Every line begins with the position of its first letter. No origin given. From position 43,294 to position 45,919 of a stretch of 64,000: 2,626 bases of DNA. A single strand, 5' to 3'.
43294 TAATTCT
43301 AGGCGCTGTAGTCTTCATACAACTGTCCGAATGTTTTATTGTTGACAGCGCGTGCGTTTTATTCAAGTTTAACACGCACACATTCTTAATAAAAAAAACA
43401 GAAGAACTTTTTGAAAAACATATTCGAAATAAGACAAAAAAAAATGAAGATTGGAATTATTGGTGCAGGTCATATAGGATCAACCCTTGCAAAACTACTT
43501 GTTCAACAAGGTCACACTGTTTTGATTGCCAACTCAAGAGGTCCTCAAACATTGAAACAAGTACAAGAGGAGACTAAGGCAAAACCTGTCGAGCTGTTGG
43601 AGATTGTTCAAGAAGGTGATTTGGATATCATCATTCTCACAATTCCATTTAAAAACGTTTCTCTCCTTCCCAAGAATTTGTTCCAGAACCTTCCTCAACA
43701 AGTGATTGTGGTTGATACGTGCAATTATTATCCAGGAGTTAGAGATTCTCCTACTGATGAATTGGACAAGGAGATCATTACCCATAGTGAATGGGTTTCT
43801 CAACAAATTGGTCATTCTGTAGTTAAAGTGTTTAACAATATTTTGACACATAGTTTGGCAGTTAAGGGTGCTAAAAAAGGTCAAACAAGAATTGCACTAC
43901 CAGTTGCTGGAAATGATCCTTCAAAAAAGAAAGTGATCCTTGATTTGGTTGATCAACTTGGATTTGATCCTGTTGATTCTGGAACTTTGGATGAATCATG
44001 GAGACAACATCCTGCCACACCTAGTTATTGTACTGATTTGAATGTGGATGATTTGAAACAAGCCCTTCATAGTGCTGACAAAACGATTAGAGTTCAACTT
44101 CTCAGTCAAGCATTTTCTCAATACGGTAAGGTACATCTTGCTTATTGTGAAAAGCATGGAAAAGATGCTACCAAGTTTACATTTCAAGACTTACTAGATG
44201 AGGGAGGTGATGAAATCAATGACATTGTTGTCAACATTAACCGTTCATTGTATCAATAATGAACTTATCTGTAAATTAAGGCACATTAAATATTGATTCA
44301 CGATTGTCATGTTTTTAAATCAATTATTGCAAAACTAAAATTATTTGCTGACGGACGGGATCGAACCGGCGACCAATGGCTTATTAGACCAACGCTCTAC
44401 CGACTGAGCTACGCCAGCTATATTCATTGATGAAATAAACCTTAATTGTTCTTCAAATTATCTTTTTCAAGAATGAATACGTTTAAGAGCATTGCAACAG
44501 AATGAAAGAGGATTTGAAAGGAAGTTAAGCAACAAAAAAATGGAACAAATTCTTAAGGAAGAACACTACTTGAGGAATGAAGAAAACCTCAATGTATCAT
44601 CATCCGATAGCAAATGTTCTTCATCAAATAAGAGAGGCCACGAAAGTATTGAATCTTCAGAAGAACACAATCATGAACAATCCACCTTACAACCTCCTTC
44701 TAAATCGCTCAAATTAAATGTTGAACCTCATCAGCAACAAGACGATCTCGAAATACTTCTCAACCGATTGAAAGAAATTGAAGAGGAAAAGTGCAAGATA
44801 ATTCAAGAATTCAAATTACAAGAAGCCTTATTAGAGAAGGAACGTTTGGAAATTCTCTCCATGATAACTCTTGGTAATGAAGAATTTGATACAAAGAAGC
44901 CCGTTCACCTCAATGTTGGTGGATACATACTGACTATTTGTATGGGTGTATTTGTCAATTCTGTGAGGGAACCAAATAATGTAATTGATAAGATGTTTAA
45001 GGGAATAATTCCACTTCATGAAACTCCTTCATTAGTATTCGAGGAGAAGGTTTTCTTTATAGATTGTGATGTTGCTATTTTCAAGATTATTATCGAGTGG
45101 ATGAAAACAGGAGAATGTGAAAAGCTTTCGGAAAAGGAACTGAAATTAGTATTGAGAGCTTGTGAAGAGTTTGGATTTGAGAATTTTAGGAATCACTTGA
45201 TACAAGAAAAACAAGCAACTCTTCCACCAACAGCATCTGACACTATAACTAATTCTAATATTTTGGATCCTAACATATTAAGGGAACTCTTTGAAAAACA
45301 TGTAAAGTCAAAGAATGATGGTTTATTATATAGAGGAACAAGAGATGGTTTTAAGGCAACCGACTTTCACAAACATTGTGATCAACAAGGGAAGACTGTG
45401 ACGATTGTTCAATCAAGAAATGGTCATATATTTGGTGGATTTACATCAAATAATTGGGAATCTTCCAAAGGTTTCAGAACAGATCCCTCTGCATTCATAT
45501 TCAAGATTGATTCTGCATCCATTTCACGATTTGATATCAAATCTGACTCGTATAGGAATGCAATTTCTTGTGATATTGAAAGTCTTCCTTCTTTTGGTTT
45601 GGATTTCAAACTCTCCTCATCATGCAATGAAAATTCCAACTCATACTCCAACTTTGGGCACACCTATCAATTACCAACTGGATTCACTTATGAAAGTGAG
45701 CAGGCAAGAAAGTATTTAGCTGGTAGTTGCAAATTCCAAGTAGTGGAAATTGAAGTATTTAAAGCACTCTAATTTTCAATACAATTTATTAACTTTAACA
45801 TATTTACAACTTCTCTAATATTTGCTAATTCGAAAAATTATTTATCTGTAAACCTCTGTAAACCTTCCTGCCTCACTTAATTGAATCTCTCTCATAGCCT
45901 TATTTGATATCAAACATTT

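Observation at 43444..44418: Bacterial-type F420-dependent NADP reductase-like (COG2085) intronless gene beside a tRNA: horizontal-transfer candidate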

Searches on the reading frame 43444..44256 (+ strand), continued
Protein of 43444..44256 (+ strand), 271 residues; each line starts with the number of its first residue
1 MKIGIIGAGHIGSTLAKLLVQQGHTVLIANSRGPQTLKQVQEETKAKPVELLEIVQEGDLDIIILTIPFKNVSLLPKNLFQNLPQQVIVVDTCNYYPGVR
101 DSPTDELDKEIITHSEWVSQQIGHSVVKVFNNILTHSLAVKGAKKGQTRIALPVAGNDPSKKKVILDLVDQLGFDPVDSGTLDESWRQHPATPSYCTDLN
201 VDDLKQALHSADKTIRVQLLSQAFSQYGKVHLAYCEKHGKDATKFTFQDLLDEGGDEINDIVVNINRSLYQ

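Call 54: list_cluster_members(proteins=[L001:4320-6527:-, L001:6537-7874:-, L001:8016-8765:-, L001:8771-9331:-, L001:9327-10142:-, L001:3761-4219:-, L001:1682-1969:-, P0012, P0004])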
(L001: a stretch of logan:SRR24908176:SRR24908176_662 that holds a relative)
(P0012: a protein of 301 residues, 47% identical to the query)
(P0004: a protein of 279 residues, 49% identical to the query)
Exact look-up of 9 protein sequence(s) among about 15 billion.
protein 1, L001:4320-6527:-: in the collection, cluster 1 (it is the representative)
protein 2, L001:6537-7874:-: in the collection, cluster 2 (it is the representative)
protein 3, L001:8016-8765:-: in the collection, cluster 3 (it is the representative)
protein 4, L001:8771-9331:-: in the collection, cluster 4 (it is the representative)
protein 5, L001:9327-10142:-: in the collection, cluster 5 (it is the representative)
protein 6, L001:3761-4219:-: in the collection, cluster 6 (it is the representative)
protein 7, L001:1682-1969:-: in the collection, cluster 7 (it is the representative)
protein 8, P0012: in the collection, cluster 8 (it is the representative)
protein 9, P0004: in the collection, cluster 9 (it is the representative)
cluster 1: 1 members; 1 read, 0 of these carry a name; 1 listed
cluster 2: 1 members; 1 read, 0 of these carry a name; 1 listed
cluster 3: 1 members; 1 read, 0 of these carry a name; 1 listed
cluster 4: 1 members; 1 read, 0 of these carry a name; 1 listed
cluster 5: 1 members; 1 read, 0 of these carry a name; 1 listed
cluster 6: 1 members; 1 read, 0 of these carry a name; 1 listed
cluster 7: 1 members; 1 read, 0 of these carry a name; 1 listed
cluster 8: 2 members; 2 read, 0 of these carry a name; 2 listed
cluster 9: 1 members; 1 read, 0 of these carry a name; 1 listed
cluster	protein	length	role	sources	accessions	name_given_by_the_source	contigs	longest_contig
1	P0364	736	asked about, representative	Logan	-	-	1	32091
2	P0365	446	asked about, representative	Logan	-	-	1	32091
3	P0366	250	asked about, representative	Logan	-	-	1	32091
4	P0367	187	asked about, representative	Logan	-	-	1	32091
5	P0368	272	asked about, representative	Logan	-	-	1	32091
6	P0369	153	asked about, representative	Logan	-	-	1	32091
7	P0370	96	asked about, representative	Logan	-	-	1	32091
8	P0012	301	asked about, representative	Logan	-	-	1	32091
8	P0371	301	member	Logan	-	-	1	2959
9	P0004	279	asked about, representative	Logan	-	-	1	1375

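Call 59: find_homologous_proteins(query=P0364, max_evalue=1e-50)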
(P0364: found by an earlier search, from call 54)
Query P0364 (736 aa): 8000 proteins with E <= 1e-50 among 8000 candidates; the best 120 are listed.
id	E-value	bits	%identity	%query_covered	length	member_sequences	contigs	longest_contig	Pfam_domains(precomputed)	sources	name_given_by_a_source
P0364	0.0e+0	1675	100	100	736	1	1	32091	PF04607.24,PF13328.13,PF19296.6,PF02824.28,PF13291.13,PF28438.1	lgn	-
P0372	0.0e+0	1423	84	100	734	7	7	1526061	PF04607.24,PF13328.13,PF19296.6,PF02824.28,PF13291.13,PF28438.1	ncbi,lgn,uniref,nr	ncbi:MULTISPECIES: GTP diphosphokinase [unclassified Legionella]|uniref:GTP diphosphokinase n=1 Tax=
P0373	0.0e+0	1417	84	100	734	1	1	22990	PF04607.24,PF13328.13,PF19296.6,PF02824.28,PF22629.3,PF13291.13,PF28438.1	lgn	-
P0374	0.0e+0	1416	84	100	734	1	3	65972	PF04607.24,PF13328.13,PF19296.6,PF02824.28,PF13291.13,PF28438.1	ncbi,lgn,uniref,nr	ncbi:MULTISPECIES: GTP diphosphokinase [Legionella]|uniref:GTP pyrophosphokinase n=1 Tax=Legionella 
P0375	0.0e+0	1415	84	100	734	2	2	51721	PF04607.24,PF13328.13,PF19296.6,PF02824.28,PF22629.3,PF13291.13,PF28438.1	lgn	-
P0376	0.0e+0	1413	84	100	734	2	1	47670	PF04607.24,PF13328.13,PF19296.6,PF02824.28,PF13291.13,PF28438.1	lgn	-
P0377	0.0e+0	1411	84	100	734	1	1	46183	PF04607.24,PF13328.13,PF19296.6,PF02824.28,PF13291.13,PF28438.1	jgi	jgi:GTP pyrophosphokinase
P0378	0.0e+0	1408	83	100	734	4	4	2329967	PF04607.24,PF13328.13,PF19296.6,PF02824.28,PF13291.13,PF28438.1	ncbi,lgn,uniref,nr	ncbi:GTP diphosphokinase [Legionella jamestowniensis]|uniref:GTP pyrophosphokinase n=1 Tax=Legionell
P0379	0.0e+0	1408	84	100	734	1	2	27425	PF04607.24,PF13328.13,PF19296.6,PF02824.28,PF13291.13,PF28438.1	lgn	-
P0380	0.0e+0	1407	83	100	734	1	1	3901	PF04607.24,PF13328.13,PF19296.6,PF02824.28,PF22629.3,PF13291.13,PF28438.1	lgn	-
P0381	0.0e+0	1407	83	100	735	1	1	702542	PF04607.24,PF13328.13,PF19296.6,PF02824.28,PF22629.3,PF13291.13,PF28438.1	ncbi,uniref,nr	ncbi:GTP pyrophosphokinase [Legionella massiliensis]|uniref:GTP pyrophosphokinase n=1 Tax=Legionella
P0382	0.0e+0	1404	84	100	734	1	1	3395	PF04607.24,PF13328.13,PF19296.6,PF02824.28,PF13291.13,PF28438.1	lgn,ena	-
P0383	0.0e+0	1401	83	100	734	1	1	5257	PF04607.24,PF13328.13,PF19296.6,PF02824.28,PF22629.3,PF13291.13,PF28438.1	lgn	-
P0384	0.0e+0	1400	82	100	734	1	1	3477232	PF04607.24,PF13328.13,PF19296.6,PF02824.28,PF13291.13,PF28438.1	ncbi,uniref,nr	ncbi:GTP diphosphokinase [Legionella cardiaca]|uniref:GTP pyrophosphokinase n=1 Tax=Legionella cardi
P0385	0.0e+0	1400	82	100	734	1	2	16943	PF04607.24,PF13328.13,PF19296.6,PF02824.28,PF13291.13,PF28438.1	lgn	-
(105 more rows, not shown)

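Call 62: find_encoding_contigs(protein=P0002, flank=3000, max_places=2)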
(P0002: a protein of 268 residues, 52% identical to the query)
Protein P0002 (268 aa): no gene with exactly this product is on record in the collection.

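Call 63: find_encoding_contigs(protein=P0126, flank=3000, max_places=2)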
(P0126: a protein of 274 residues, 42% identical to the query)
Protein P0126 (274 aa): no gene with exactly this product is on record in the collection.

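Call 64: find_encoding_contigs(protein=P0003, flank=3000, max_places=2)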
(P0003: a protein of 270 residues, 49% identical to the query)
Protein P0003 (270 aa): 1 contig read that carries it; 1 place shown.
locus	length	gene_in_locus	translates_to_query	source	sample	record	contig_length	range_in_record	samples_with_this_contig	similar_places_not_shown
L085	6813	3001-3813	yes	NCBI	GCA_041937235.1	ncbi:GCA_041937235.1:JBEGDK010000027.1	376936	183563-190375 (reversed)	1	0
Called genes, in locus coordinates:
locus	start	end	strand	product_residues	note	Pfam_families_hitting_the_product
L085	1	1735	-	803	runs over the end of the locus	-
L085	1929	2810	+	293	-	PF12937:F-box-like (faint)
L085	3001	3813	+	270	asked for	PF01488:Shikimate_DH (weak), PF02826:2-Hacid_dh_C (weak), PF03446:NAD_binding_2, PF03807:F420_oxidored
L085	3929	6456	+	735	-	PF11768:Frtz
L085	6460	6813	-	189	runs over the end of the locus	PF04191:PEMT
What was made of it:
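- The W. magna copy lies in a 377-kb contig between F-box, Fritz and PEMT genes (call 64).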

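Call 67: search_dna_similar(query=P0001, collection=plasmids, mode=protein, max_evalue=1e-20, max_rows=25)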
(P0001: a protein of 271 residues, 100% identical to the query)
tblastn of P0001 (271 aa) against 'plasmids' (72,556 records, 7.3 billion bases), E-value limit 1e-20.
Records with a match: 212; places in all: 247; records where one place covers at least 80% of the query: 70.
Best place of each record, by identity: <60% 212.
By first word of the organism name: Rhizobium 53; Pantoea 39; Agrobacterium 21; Streptomyces 12; Priestia 11; Rhodococcus 7; Sinorhizobium 5; Zymomonas 4; Deinococcus 4; Paraburkholderia 3; and 35 more.
By predicted mobility (MOB-suite, as given by PLSDB): non-mobilizable 133; conjugative 48; mobilizable 31.
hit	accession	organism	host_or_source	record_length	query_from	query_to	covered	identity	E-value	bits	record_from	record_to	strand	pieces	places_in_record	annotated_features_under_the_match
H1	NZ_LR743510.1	Methylobacterium bullatum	-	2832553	1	230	85%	48.9%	1e-63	222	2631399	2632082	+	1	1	none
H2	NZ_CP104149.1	Sinorhizobium medicae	Trigonella foenum-graecum,cell culture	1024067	1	228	84%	48.5%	3e-59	209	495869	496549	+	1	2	record has no annotation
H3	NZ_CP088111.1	Sinorhizobium medicae WSM1115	cell culture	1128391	1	228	84%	48.5%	3e-59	209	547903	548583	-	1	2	record has no annotation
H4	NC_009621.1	Sinorhizobium medicae WSM419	-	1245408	1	228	84%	48.5%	3e-59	209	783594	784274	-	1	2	record has no annotation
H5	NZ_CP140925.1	Sinorhizobium medicae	Medicago lupulina,whole organism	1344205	1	228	84%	48.5%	3e-59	209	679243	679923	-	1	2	record has no annotation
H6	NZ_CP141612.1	Pantoea agglomerans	cell culture,hydroalcoholic extract of ...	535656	1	230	85%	46.8%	7e-56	200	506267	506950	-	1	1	NAD(P)-binding domain-containing protein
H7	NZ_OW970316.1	Pantoea agglomerans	Olive knot caused by Pseudomonas ...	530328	1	230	85%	46.3%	5e-56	200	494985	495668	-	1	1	NAD(P)-binding domain-containing protein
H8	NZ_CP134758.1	Pantoea agglomerans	Allium cepa,cell culture,bulb ...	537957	1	230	85%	46.3%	5e-56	200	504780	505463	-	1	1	NAD(P)-binding domain-containing protein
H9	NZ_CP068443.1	Pantoea agglomerans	Fungi,tissue sample,perithecium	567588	1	230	85%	46.3%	5e-56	200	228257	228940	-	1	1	NAD(P)-binding domain-containing protein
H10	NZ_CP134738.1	Pantoea agglomerans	cell culture,Water from creek adjacent ...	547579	1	230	85%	46.3%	6e-56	200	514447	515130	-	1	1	NAD(P)-binding domain-containing protein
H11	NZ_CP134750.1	Pantoea agglomerans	cell culture,bulb ...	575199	1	230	85%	46.3%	7e-56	200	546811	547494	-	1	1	NAD(P)-binding domain-containing protein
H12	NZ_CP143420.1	Pantoea agglomerans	Phaseolus vulgaris,cell ...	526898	1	230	85%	46.3%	8e-56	200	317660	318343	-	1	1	NAD(P)-binding domain-containing protein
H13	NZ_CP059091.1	Pantoea agglomerans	Allium cepa,diseased onion bulb,bulb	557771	1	230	85%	46.3%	8e-56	199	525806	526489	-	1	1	NAD(P)-binding domain-containing protein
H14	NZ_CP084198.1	Pantoea agglomerans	Allium cepa,mixed culture,whole plant ...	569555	1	230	85%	46.3%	8e-56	199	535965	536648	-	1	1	NAD(P)-binding domain-containing protein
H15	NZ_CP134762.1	Pantoea agglomerans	Allium cepa,cell culture,bulb ...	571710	1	230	85%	46.3%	8e-56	199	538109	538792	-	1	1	NAD(P)-binding domain-containing protein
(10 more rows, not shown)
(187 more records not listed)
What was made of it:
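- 212 plasmid records, 79 of them conjugative or mobilizable (call 67).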

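Call 75: list_cluster_members(proteins=[P0001, P0002, P0003])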
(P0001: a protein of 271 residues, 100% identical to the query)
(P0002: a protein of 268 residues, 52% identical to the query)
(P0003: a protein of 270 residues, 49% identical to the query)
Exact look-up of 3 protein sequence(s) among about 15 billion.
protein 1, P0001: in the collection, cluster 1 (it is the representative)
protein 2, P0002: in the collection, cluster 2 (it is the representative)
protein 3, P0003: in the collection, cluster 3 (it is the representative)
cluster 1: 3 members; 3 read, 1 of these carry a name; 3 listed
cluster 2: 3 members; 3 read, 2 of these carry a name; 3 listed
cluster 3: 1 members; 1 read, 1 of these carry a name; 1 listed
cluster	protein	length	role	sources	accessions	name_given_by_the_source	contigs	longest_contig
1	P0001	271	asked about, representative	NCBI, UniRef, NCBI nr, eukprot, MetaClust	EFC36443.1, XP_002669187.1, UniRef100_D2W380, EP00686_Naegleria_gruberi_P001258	predicted protein [Naegleria gruberi] | Predicted protein n=1 Tax=Naegleria gruberi TaxID=5762 RepID=D2W380_NAEGR | uncharacterized protein NAEGRDRAFT_75850 [Naegleria gruberi]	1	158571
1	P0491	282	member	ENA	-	-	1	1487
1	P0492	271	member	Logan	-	-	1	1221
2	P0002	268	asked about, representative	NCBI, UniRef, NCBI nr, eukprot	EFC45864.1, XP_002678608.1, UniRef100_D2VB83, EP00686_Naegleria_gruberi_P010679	predicted protein [Naegleria gruberi] | Predicted protein n=1 Tax=Naegleria gruberi TaxID=5762 RepID=D2VB83_NAEGR | uncharacterized protein NAEGRDRAFT_66125 [Naegleria gruberi]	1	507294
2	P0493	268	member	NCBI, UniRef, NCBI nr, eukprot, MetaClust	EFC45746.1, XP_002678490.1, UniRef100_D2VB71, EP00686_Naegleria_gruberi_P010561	predicted protein [Naegleria gruberi] | Predicted protein n=1 Tax=Naegleria gruberi TaxID=5762 RepID=D2VB71_NAEGR | uncharacterized protein NAEGRDRAFT_66113 [Naegleria gruberi]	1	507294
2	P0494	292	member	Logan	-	-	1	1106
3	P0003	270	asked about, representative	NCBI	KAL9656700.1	hypothetical protein ABK040_002967 [Willaertia magna]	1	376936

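Call 76: find_encoding_contigs(protein=window:43444-44256:+, flank=2000, max_places=8)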
Protein window:43444-44256:+ (271 aa): no gene with exactly this product is on record in the collection.
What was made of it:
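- Tried and rejected: Nothing was on record for the window protein, P0002 or P0126 (calls 62, 63, 76), so the gene structures of the N. gruberi paralogues were not examined.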

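Call 77: find_encoding_contigs(protein=P0492, flank=2000, max_places=4)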
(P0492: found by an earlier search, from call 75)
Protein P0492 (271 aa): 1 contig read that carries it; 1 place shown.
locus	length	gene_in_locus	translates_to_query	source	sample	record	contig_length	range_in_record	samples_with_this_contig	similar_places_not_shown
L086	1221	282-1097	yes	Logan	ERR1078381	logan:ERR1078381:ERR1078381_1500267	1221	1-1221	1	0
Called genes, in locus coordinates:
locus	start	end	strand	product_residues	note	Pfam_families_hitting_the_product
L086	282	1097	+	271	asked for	PF02826:2-Hacid_dh_C, PF03446:NAD_binding_2, PF03807:F420_oxidored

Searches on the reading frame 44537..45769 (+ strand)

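Call 4: search_protein_families(library=pfam, proteins=[window:44537-45769:+], max_evalue=0.01)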
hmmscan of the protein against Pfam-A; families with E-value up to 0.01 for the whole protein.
window:44537-45769:+ (411 aa): 2 families
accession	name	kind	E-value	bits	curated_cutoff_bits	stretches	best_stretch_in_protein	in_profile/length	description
PF07534.22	TLD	-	1.3e-23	84.2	24.5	1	239-409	4-168/170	TLDc domain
PF02214.28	BTB_2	-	0.0017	19.1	21.4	1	123-211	1-80/94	BTB/POZ domain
